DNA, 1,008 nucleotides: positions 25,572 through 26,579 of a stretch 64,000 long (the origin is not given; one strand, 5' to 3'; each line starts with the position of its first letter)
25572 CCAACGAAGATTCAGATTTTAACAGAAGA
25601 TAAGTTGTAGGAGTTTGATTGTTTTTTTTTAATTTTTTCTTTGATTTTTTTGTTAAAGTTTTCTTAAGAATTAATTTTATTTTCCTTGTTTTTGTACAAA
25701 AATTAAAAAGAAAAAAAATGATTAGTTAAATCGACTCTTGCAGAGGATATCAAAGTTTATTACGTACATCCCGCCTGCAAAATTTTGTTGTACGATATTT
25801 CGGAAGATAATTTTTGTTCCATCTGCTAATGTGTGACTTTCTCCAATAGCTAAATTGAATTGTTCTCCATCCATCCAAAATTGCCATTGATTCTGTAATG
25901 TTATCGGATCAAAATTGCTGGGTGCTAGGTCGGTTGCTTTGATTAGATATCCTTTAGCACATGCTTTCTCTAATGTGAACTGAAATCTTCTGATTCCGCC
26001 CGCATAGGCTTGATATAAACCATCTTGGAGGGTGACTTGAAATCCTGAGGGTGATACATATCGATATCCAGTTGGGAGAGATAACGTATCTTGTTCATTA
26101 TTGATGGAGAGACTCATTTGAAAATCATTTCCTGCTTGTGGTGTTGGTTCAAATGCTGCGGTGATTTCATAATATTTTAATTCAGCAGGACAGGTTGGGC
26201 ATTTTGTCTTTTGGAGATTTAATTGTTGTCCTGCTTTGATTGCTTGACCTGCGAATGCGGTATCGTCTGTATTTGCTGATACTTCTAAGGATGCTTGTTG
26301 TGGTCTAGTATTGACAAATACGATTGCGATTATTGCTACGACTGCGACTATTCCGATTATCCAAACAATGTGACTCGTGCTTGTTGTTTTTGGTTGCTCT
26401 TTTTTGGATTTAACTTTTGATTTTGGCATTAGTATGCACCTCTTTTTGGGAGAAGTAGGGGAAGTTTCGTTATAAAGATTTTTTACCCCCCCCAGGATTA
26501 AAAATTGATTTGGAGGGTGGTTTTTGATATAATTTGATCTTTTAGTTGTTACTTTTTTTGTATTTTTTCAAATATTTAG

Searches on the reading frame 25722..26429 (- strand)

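Call 3: search_protein_families(library=pfam, proteins=[window:25722-26429:-], max_evalue=1)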
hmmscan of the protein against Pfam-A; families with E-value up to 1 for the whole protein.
window:25722-26429:- (235 aa): 2 families
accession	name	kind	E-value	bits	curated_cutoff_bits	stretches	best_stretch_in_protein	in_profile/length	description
PF24854.1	DUF7728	-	0.054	14.1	27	1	74-116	7-51/155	Domain of unknown function (DUF7728)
PF20088.4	DUF6480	-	0.088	13.1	25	1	8-40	40-72/78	Family of unknown function (DUF6480)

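Call 59: search_protein_families(library=phrogs, proteins=[window:25722-26429:-], max_evalue=1)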
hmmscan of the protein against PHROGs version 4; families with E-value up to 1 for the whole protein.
window:25722-26429:- (235 aa): 2 families
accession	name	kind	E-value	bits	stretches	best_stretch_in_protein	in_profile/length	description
phrog_10776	-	unknown function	0.25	10.6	1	10-70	279-339/674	-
phrog_6586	-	unknown function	0.81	10.6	0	65-87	8-30/129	-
